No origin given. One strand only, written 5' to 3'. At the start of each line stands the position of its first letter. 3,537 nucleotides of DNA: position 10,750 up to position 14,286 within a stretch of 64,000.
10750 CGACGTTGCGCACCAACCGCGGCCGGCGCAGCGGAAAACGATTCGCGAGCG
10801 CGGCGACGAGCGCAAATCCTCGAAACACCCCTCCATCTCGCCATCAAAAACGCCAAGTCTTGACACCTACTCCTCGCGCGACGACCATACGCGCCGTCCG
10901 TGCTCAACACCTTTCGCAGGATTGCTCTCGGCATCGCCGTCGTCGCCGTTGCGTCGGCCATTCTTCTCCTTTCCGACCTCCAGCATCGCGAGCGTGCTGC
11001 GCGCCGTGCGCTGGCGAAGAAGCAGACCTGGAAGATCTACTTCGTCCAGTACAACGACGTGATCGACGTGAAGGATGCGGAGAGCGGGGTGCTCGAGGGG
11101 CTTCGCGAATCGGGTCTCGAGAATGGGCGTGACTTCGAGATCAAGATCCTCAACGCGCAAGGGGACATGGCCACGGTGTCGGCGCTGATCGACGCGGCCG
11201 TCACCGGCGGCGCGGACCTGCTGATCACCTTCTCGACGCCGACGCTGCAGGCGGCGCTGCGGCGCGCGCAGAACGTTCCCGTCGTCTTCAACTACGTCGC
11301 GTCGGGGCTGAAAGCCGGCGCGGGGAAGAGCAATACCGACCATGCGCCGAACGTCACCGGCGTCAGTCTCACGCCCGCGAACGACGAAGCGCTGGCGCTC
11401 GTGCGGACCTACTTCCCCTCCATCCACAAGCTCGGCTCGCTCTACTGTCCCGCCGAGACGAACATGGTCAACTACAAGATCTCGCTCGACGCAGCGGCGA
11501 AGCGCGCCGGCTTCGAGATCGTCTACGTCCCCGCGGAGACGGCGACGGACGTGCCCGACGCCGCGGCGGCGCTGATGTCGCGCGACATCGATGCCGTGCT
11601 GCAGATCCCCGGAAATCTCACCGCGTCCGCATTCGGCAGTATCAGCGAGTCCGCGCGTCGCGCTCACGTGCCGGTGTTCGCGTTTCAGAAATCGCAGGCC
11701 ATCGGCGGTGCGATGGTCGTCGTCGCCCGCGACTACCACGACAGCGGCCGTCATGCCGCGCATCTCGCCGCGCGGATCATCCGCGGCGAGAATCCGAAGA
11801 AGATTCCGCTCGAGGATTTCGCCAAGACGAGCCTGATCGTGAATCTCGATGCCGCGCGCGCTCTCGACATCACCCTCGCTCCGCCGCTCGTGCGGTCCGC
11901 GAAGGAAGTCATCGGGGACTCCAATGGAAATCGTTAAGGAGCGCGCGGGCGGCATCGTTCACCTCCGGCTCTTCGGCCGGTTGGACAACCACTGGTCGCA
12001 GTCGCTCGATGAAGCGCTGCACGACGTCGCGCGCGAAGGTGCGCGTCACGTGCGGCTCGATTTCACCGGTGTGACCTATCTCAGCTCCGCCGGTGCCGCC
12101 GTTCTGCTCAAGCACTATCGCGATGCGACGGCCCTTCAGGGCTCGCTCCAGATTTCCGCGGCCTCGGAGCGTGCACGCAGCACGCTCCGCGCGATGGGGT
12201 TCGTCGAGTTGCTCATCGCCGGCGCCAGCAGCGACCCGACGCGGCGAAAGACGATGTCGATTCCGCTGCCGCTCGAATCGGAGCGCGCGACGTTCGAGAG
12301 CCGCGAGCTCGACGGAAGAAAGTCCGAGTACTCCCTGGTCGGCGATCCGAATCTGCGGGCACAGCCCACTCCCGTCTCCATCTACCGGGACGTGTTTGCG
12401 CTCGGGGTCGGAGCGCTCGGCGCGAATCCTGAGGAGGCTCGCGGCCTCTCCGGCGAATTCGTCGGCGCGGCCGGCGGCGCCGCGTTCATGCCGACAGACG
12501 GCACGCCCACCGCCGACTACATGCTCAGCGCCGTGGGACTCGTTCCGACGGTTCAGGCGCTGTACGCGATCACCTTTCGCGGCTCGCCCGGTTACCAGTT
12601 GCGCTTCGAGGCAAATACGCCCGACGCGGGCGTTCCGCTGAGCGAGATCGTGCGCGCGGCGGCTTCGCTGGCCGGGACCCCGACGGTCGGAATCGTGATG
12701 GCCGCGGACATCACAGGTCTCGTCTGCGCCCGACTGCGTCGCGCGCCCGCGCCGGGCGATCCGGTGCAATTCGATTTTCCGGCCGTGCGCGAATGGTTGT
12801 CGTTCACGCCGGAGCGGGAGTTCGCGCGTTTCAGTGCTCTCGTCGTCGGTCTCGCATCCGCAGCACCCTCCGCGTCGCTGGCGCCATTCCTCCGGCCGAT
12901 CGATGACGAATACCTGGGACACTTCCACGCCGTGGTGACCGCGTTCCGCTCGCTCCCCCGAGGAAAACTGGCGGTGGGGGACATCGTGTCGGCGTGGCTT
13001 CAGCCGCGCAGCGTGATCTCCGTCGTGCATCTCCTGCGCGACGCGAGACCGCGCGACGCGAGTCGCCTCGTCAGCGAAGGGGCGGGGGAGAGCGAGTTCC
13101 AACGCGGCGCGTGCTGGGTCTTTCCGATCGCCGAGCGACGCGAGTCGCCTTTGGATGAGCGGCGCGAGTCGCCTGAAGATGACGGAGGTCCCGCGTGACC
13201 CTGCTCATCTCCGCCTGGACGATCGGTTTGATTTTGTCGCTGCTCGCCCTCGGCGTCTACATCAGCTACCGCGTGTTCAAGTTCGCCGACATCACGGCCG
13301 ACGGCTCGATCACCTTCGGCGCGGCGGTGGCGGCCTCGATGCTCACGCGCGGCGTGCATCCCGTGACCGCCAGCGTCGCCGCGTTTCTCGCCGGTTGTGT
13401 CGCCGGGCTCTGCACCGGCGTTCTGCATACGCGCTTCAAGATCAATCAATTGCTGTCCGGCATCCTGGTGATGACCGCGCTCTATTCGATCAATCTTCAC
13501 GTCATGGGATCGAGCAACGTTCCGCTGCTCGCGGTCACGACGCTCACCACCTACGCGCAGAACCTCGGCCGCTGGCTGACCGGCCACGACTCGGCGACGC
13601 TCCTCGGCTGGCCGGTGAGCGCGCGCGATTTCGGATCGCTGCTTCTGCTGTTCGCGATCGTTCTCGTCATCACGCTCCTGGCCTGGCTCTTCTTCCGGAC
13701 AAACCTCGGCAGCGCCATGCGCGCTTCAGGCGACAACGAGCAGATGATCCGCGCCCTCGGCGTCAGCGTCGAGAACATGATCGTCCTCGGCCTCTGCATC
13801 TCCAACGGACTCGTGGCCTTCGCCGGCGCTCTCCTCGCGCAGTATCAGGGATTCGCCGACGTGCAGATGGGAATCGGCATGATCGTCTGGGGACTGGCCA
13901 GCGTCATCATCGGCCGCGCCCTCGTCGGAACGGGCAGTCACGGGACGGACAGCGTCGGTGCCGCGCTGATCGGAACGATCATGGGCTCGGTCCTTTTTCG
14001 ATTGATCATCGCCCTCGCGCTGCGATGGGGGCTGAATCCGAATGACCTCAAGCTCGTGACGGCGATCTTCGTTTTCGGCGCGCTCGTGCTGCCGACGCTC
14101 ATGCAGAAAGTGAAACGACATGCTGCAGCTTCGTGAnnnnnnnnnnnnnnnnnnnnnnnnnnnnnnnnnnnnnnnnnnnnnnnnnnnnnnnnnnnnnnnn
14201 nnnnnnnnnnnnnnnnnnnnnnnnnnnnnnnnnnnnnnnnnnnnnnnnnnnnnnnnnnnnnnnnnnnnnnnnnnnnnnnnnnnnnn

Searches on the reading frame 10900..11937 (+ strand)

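Call 44: search_protein_families(library=pfam, proteins=[window:10900-11937:+], max_evalue=0.001)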
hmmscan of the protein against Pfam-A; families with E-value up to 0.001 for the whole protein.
window:10900-11937:+ (345 aa): 2 families
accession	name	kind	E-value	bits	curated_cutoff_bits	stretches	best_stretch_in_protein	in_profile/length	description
PF04392.18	ABC_sub_bind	-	9.6e-49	166.6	25.9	1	60-338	16-293/293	ABC transporter substrate binding protein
PF13407.12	Peripla_BP_4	-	3.7e-09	37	35.1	1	196-297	20-121/258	Periplasmic binding protein domain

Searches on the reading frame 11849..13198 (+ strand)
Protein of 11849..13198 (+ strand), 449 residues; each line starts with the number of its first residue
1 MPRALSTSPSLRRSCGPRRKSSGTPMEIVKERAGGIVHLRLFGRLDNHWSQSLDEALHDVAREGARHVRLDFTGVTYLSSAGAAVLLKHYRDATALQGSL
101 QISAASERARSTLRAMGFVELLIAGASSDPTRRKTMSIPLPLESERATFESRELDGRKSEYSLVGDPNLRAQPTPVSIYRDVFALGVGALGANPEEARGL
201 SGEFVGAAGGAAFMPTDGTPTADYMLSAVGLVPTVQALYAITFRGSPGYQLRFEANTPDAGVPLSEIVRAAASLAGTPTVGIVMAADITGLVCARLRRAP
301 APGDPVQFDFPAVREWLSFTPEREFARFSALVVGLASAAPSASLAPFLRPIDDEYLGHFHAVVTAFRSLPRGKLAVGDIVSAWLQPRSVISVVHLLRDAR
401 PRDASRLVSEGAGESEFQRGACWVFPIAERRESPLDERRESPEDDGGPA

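Call 44: search_protein_families(library=pfam, proteins=[window:11849-13198:+], max_evalue=0.001)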
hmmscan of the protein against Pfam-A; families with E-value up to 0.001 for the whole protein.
window:11849-13198:+ (449 aa): 2 families
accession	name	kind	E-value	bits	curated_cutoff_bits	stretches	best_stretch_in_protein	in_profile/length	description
PF01740.26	STAS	-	1e-13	51.4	22.6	1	28-122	2-97/106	STAS domain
PF13466.11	STAS_2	-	1.3e-12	48.2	29.2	1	39-118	1-79/80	STAS domain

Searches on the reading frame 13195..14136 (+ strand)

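Call 44: search_protein_families(library=pfam, proteins=[window:13195-14136:+], max_evalue=0.001)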
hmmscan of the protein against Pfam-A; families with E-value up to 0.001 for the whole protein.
window:13195-14136:+ (313 aa): 1 family
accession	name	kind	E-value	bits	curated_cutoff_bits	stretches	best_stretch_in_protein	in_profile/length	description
PF02653.21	BPD_transp_2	-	1.4e-30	106.8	26.8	1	8-292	6-263/269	Branched-chain amino acid transport system / permease component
